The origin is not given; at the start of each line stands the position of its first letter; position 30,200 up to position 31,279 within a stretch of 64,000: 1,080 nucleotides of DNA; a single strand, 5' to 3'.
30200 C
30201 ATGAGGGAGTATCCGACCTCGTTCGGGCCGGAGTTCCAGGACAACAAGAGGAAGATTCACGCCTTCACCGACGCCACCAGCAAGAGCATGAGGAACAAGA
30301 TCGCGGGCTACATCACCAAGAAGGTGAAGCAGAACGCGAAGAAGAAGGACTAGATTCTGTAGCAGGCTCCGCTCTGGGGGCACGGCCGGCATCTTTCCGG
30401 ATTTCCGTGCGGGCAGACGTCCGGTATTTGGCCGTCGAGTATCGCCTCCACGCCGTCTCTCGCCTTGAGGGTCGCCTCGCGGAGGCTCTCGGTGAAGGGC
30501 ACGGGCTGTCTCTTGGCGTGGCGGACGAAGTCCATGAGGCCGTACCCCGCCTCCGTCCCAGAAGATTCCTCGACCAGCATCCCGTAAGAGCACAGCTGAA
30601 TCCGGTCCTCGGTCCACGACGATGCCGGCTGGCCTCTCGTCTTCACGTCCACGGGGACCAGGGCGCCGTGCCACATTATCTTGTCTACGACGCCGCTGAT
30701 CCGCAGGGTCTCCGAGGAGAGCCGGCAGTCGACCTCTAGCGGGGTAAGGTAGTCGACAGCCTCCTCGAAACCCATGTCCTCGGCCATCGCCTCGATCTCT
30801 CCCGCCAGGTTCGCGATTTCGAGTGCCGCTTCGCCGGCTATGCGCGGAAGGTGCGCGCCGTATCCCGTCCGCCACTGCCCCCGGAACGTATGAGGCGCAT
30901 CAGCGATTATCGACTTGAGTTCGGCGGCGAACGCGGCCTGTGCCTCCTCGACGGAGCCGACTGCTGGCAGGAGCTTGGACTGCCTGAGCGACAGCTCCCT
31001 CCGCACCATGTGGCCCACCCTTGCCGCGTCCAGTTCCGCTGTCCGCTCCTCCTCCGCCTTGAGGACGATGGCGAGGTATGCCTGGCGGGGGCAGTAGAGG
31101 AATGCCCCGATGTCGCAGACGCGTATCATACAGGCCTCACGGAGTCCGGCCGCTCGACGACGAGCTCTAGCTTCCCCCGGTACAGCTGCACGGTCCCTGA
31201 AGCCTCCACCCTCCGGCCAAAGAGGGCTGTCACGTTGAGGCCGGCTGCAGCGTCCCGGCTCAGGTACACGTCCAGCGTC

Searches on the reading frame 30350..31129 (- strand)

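Call 61: search_protein_families(library=pfam, proteins=[window:30350-31129:-])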
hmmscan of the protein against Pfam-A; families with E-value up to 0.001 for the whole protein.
window:30350-31129:- (259 aa): 2 families
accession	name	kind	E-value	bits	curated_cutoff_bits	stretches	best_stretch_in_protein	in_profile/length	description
PF12705.13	PDDEXK_1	-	3.2e-12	47.4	22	1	9-256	9-246/247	PD-(D/E)XK nuclease superfamily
PF01930.23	Cas_Cas4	-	1.4e-09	38.7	22.7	1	146-257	54-159/160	Domain of unknown function DUF83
